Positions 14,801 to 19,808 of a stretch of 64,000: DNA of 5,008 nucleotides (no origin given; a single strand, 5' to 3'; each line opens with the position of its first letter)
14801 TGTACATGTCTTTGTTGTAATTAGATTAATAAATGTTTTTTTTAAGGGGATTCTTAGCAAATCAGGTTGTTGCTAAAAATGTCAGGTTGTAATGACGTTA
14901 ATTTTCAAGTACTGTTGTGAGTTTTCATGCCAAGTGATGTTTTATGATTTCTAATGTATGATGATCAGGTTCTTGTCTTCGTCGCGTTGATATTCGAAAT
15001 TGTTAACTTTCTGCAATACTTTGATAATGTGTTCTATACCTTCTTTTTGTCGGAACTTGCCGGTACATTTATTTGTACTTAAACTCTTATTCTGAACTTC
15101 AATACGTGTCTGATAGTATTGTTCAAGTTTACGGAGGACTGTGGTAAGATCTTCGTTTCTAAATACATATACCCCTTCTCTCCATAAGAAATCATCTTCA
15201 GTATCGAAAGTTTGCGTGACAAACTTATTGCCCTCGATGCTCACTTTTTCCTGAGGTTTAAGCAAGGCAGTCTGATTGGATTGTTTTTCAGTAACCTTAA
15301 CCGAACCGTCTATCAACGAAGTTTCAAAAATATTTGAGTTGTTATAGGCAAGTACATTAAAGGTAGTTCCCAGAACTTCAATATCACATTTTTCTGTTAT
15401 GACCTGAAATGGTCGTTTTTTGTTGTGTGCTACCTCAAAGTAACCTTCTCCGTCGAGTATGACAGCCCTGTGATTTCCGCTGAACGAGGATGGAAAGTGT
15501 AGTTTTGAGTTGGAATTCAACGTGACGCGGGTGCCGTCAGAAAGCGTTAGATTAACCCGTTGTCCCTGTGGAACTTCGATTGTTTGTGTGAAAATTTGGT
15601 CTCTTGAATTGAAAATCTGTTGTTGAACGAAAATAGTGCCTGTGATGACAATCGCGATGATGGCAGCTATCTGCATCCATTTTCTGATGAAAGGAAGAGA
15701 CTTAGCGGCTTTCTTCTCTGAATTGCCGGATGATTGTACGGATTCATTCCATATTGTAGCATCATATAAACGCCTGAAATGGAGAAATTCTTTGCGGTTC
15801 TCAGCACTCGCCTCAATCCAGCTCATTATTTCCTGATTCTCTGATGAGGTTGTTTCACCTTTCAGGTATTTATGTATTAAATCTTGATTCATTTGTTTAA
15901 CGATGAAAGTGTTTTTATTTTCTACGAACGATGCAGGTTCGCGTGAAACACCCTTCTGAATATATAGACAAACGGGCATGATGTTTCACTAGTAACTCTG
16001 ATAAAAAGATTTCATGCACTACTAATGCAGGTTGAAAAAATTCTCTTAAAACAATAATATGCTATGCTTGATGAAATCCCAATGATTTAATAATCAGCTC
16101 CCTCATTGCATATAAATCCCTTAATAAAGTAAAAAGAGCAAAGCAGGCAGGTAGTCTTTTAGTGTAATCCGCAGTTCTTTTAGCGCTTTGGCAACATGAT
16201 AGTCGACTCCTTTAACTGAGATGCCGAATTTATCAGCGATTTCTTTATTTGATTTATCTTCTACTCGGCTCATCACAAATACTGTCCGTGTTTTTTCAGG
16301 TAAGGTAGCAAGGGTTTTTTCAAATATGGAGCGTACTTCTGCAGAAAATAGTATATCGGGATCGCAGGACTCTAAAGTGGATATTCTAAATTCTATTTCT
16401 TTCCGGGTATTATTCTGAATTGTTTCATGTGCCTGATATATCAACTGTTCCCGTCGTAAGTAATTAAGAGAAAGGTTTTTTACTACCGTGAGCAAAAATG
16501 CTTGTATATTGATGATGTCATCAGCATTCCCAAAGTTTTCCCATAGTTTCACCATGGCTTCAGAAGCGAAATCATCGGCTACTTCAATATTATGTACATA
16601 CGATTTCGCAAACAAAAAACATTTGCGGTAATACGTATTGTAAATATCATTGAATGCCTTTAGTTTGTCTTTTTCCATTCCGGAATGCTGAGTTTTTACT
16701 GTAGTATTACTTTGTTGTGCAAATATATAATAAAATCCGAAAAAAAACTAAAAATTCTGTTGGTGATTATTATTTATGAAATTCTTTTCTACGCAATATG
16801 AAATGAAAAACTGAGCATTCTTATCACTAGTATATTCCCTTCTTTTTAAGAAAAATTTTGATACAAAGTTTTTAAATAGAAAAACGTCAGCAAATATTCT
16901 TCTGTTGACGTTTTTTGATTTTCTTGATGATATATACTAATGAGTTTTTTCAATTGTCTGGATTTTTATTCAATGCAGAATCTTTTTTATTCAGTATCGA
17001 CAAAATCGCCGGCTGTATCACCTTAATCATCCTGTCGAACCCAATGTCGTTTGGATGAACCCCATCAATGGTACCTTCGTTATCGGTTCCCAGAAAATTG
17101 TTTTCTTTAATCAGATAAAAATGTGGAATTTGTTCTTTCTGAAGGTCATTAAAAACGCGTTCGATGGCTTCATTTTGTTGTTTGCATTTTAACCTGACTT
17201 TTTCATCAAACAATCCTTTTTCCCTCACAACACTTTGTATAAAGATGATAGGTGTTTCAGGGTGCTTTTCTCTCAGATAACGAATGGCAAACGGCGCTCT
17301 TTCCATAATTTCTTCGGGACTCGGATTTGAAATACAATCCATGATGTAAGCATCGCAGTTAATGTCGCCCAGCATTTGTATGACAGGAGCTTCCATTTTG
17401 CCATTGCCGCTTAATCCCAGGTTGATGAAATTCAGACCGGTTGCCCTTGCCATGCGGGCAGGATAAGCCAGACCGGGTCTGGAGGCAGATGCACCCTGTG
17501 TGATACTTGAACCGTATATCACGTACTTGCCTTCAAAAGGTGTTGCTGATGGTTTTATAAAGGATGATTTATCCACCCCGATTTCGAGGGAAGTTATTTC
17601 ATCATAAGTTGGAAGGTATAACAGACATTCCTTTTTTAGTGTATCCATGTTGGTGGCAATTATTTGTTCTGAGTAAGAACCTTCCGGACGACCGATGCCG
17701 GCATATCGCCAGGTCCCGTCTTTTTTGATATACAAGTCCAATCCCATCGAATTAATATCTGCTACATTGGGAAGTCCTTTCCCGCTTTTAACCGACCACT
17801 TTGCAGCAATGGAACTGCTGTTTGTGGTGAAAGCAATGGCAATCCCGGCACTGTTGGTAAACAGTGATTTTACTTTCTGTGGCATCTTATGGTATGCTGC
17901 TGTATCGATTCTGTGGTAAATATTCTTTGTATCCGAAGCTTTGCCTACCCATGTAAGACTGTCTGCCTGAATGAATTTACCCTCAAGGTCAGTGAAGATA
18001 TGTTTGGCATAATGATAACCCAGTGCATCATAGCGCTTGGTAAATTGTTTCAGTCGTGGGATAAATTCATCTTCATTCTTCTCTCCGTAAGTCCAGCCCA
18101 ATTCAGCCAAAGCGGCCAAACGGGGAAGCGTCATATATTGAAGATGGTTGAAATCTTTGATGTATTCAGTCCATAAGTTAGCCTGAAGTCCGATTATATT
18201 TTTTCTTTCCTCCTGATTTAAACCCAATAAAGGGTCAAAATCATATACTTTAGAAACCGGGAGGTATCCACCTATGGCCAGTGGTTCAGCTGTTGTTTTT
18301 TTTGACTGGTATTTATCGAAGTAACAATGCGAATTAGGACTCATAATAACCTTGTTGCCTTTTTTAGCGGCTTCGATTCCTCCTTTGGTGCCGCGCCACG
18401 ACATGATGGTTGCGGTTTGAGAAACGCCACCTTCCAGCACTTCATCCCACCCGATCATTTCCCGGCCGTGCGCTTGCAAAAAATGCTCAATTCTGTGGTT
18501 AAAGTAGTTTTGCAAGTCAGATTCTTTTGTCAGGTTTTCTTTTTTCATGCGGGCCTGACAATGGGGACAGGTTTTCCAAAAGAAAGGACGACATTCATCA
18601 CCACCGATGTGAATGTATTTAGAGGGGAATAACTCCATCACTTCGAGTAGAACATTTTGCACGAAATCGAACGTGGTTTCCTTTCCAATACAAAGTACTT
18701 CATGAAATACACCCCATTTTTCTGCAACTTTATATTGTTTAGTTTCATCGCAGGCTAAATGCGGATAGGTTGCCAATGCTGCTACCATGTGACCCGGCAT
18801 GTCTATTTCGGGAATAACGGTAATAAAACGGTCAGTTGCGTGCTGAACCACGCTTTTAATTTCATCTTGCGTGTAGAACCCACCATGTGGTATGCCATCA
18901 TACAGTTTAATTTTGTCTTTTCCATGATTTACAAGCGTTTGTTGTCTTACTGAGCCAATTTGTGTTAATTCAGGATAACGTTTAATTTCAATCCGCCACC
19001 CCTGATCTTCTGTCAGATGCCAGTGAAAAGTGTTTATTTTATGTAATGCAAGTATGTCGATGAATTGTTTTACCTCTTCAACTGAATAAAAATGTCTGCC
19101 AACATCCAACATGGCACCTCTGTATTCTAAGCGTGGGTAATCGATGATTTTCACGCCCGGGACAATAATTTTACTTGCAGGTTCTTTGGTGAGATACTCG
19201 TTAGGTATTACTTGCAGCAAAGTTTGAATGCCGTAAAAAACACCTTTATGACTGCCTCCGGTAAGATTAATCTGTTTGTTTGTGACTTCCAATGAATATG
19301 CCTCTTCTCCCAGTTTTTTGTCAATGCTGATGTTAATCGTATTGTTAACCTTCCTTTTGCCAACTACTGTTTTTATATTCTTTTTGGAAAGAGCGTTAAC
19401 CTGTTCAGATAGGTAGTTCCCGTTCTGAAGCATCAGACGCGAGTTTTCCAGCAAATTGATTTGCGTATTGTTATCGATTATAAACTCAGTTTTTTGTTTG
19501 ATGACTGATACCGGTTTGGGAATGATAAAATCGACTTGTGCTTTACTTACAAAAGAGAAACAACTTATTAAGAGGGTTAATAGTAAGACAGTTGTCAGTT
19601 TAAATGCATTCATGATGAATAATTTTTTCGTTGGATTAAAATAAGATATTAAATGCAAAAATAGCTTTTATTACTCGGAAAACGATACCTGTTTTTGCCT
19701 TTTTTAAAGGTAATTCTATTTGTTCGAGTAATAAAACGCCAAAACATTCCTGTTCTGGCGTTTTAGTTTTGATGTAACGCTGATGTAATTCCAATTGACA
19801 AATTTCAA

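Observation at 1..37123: Twin PULs that look built to degrade a glycosylated glycerol-phosphate polymer (candidate teichoic-acid utilisation locus)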

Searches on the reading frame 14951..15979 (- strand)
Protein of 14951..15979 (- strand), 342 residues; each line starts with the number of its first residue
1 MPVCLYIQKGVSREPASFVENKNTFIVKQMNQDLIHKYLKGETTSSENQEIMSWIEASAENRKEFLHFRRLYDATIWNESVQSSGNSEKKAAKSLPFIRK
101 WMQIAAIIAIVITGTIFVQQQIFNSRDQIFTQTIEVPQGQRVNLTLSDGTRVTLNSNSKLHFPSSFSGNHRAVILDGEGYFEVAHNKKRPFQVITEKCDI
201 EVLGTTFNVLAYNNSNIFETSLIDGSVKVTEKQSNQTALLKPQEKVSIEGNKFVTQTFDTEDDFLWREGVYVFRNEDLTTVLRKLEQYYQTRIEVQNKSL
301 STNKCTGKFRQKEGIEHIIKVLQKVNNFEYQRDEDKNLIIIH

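Call 3: search_protein_families(library=pfam, proteins=[window:14951-15979:-])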
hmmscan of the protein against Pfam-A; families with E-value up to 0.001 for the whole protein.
window:14951-15979:- (342 aa): 2 families
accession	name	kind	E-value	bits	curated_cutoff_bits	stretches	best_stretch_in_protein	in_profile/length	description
PF04773.18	FecR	-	2.7e-19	69.8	24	1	133-228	2-97/97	FecR protein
PF16344.10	FecR_C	-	1.2e-18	67.4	24.4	1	271-340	2-70/70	FecR, C-terminal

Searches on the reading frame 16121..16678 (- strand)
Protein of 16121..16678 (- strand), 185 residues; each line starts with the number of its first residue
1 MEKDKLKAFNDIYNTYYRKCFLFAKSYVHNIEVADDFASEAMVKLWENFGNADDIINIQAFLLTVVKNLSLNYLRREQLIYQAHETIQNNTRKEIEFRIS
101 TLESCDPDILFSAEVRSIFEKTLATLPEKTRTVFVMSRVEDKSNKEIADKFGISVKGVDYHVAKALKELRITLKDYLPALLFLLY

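Call 3: search_protein_families(library=pfam, proteins=[window:16121-16678:-])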
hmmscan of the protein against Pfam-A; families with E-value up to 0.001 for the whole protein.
window:16121-16678:- (185 aa): 4 families
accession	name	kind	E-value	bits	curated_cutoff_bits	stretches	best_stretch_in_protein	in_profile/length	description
PF08281.18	Sigma70_r4_2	-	2.7e-16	59.4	25.7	1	119-169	4-54/54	Sigma-70, region 4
PF04542.20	Sigma70_r2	-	2.2e-10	40.6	24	1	13-78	2-69/71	Sigma-70 region 2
PF04545.22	Sigma70_r4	-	2.4e-08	33.8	24.1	1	123-170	2-49/50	Sigma-70, region 4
PF00196.25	GerE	-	2.8e-05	24.1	23.5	1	139-171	15-47/57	Bacterial regulatory proteins, luxR family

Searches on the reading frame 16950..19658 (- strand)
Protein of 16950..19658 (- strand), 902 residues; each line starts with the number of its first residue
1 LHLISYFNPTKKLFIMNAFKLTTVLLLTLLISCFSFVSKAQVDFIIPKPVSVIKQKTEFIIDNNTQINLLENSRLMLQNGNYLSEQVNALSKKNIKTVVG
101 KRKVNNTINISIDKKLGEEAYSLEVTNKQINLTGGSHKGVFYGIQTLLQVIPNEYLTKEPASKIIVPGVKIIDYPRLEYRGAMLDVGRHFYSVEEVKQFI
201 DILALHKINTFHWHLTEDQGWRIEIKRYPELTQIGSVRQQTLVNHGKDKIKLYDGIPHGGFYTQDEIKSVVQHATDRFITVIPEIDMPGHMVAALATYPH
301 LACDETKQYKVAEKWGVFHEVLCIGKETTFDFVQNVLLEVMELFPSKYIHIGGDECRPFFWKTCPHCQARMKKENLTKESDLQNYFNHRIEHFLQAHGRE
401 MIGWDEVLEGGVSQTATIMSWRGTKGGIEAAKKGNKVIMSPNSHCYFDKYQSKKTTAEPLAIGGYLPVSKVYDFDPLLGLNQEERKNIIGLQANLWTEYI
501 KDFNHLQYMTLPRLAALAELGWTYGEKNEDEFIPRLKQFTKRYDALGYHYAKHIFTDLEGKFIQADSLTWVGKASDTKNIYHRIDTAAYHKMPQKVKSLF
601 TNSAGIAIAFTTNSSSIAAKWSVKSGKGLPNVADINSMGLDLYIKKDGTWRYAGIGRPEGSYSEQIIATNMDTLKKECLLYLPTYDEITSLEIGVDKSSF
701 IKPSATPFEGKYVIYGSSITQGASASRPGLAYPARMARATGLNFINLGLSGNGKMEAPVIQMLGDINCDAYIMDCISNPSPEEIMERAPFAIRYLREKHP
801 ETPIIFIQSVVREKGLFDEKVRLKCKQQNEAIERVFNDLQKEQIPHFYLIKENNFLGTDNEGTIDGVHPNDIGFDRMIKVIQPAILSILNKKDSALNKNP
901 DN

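Call 4: search_protein_families(library=pfam, proteins=[window:16950-19658:-])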
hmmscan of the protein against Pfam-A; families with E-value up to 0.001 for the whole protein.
window:16950-19658:- (902 aa): 5 families
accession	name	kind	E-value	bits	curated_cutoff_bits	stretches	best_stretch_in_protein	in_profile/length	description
PF00728.28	Glyco_hydro_20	-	1.5e-121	406.5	22.3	1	178-523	2-346/348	Glycosyl hydrolase family 20, catalytic domain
PF14606.12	Lipase_GDSL_3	-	1.9e-56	191.6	27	1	712-885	4-177/178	GDSL-like Lipase/Acylhydrolase family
PF14607.12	GxDLY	-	7.1e-40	136.6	27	1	564-699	5-144/146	N-terminus of Esterase_SGNH_hydro-type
PF02838.20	Glyco_hydro_20b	-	1.9e-18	67.8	26.1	1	45-174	4-124/124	Glycosyl hydrolase family 20, domain 2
PF13472.12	Lipase_GDSL_2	-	5.2e-08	34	32.9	1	715-874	2-176/178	GDSL-like Lipase/Acylhydrolase family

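Call 9: search_protein_families(library=ncbifam, proteins=[window:16950-19658:-], max_evalue=0.01)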
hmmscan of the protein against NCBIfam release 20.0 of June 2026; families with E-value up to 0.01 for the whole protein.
window:16950-19658:- (902 aa): 2 families
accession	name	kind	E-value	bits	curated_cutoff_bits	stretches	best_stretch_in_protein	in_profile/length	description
NF041654.1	GlcNAcase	equivalog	5.9e-12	44.9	1000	1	31-212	7-178/732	beta-N-acetylglucosaminidase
NF049878.1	AlphGalctur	equivalog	0.0015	16.7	1300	1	83-189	51-148/901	alpha-d-galacturonidase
